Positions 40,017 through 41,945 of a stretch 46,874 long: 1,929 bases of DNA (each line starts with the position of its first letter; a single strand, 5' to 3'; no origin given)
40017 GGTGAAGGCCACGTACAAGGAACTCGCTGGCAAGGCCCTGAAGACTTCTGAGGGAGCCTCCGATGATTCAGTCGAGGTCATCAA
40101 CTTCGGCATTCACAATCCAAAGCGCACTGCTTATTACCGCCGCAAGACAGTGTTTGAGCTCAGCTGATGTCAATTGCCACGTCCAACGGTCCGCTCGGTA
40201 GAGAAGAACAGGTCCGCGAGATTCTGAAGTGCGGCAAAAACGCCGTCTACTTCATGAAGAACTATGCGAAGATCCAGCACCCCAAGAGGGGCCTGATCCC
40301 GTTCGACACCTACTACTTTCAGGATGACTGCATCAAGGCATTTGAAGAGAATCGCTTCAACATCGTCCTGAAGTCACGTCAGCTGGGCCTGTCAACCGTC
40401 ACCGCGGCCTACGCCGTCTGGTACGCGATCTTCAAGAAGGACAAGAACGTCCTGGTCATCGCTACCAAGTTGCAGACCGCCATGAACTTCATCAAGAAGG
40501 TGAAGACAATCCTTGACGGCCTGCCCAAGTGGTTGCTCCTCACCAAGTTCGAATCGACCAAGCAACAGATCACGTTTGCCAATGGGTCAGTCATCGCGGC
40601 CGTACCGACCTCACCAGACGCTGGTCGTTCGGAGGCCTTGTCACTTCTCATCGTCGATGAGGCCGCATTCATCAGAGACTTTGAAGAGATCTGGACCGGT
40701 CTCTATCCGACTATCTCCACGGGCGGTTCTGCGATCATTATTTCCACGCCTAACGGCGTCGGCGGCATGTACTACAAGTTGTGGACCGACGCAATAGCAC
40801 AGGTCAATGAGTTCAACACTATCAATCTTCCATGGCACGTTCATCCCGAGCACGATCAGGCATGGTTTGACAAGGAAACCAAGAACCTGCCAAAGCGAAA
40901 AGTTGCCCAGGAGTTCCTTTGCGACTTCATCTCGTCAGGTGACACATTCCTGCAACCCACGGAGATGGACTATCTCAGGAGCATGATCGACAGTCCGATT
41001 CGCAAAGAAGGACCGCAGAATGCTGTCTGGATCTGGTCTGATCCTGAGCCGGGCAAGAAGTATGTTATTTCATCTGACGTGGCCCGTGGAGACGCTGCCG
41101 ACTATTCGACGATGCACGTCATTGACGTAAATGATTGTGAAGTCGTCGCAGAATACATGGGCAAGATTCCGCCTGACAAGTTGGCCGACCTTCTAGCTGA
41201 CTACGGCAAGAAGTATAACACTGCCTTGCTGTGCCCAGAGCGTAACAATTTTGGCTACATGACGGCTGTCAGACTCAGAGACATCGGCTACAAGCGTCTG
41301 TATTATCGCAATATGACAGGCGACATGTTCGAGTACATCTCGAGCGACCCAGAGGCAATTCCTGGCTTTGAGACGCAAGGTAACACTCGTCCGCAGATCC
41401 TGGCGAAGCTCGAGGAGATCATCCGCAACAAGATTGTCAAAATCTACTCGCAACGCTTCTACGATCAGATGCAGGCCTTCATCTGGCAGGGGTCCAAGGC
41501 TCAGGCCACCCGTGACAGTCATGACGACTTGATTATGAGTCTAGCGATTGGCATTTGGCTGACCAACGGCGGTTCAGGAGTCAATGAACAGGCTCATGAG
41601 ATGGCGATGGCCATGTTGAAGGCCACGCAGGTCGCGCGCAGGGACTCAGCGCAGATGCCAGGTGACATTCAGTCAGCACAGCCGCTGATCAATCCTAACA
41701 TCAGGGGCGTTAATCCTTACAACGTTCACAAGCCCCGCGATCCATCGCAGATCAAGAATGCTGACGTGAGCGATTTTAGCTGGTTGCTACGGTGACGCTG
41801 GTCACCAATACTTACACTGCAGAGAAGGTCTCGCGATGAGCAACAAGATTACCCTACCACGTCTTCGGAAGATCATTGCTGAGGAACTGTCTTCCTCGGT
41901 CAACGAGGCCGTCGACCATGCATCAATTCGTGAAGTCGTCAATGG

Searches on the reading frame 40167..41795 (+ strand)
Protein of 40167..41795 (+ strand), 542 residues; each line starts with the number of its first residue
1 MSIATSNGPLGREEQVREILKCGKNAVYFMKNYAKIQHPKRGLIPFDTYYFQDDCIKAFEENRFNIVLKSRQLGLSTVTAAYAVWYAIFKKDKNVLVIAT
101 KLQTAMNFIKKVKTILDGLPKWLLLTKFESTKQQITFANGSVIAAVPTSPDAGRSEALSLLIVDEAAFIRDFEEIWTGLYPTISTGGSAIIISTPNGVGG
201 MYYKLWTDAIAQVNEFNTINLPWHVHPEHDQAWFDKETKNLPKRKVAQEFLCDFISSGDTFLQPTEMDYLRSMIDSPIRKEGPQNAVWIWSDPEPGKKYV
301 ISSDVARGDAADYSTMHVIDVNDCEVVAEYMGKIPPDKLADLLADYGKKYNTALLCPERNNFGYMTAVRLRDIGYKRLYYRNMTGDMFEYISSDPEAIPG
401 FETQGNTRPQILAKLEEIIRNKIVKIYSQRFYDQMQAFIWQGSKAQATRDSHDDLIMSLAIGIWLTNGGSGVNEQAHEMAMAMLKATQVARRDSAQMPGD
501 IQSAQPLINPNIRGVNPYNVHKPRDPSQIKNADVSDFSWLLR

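Call 9: search_protein_families(library=phrogs, proteins=[window:40167-41795:+], max_evalue=0.001)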
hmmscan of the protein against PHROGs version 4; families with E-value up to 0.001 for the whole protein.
window:40167-41795:+ (542 aa): 14 families
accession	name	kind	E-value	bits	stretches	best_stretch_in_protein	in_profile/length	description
phrog_2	-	head and packaging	4.8e-53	182.1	1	44-465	262-591/807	terminase large subunit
phrog_5989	-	head and packaging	3.6e-41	142.4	1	13-252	108-332/347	terminase large subunit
phrog_36964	-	head and packaging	2.5e-29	102.9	2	76-330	435-704/890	terminase large subunit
phrog_7579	-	head and packaging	5.9e-23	82.3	1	62-267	17-226/239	terminase large subunit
phrog_38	-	head and packaging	7e-18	65.6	1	21-481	268-718/760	terminase large subunit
phrog_38407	-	unknown function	7.3e-16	59.1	1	285-461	168-343/370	-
phrog_24361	-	head and packaging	1.4e-13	51.9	1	327-461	1-133/162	terminase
phrog_26724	-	unknown function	1.1e-11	45.7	1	18-200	5-188/192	-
phrog_9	-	head and packaging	6.5e-10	39.5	1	25-214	187-380/812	terminase large subunit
phrog_675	-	head and packaging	3.5e-05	23.3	1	24-178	22-174/576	terminase large subunit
phrog_3746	-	head and packaging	0.00024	21.2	1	47-174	143-266/374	terminase large subunit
phrog_6681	-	head and packaging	0.00037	19.9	1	49-208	164-349/758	terminase large subunit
phrog_32359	-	head and packaging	0.00058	20.6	1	10-133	55-178/210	terminase large subunit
phrog_22646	-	unknown function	0.00077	19.6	0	61-224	48-215/374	-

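Call 14: search_dna_similar(query=window:40167-41795:+, collection=phages, mode=protein, max_rows=15)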
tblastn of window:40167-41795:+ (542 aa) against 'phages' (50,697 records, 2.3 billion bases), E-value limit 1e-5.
Records with a match: 2913; places in all: 2972; records where one place covers at least 80% of the query: 2226.
Best place of each record, by identity: <60% 2913.
By first word of the organism name: Escherichia 741; Synechococcus 378; Klebsiella 331; Vibrio 244; Salmonella 202; Shigella 95; Stx2a-converting 83; Aeromonas 81; Acinetobacter 71; Cyanophage 61; and 76 more.
By host as written in the record: - 674; Escherichia coli 280; Klebsiella pneumoniae 114; Synechococcus 107; Escherichia coli O157:H7 43; Synechococcus sp. 38; Salmonella enterica 29; Synechococcus sp. WH7803 28; and 646 more.
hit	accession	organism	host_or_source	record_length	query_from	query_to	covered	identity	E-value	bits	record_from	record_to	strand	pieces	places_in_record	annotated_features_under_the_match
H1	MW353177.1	Flavobacterium phage vB_FspM_immuto_13-6C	Flavobacterium sp. LMO8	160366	17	541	97%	39.5%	5e-112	372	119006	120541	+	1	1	terminase large subunit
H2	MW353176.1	Flavobacterium phage vB_FspM_immuto_3-5A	Flavobacterium sp. LMO8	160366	17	541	97%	39.5%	8e-112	371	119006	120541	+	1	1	terminase large subunit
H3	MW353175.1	Flavobacterium phage vB_FspM_immuto_2-6A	Flavobacterium sp. LMO8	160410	17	541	97%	39.5%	8e-112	371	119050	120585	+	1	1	terminase large subunit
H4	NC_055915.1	Flavobacterium phage vB_FspM_immuto_2-6A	Flavobacterium sp. LMO8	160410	17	541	97%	39.5%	8e-112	371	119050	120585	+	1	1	terminase large subunit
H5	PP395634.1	Microcystis phage Mel-JY01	Microcystis elabens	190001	17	484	86%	40.8%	6e-110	366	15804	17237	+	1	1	large terminase protein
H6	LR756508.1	uncultured phage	metagenomic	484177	12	485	87%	36.5%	1e-100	338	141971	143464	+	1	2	record has no annotation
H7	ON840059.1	Caudoviricetes sp.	Rattus norvegicus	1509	1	442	82%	35.6%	2e-74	249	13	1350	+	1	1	large terminase protein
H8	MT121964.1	Phage DP SC_6_H4_2017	bacteria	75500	14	452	81%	35.8%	7e-73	258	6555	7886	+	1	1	none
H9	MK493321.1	Cyanophage S-RIM4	Synechococcus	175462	2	466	86%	32.9%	7e-63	229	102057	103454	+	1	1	terminase large subunit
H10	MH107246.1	Synechococcus phage S-B64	Synechococcus sp. WH8102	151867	2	466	86%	32.9%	8e-63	229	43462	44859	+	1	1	terminase large subunit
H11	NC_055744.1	Synechococcus phage S-B64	Synechococcus sp. WH8102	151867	2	466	86%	32.9%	8e-63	229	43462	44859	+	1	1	terminase large subunit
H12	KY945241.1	Synechococcus phage S-H35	Synechococcus sp. WH8102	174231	2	466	86%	32.9%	8e-63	229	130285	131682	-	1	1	terminase large subunit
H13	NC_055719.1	Synechococcus phage S-H35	Synechococcus sp. WH8102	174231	2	466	86%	32.9%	8e-63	229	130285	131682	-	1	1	terminase large subunit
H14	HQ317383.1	Synechococcus phage S-IOM18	Synechococcus sp. WH7803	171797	2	465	86%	33.0%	2e-61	225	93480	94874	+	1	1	terminase large subunit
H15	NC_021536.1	Synechococcus phage S-IOM18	Synechococcus sp. WH7803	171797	2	465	86%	33.0%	2e-61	225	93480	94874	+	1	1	terminase large subunit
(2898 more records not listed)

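Call 81: search_protein_families(library=pfam, proteins=[window:40167-41795:+], max_evalue=0.001)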
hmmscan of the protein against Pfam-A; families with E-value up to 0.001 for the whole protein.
window:40167-41795:+ (542 aa): 1 family
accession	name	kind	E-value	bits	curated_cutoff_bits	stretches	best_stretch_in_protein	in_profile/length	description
PF03237.21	Terminase_6N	-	9.1e-20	71.7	22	1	67-261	2-207/215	Terminase large subunit, T4likevirus-type, N-terminal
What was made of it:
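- The genome has T4-type terminase and portal, as a lytic jumbo myovirus would (calls 14, 81).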
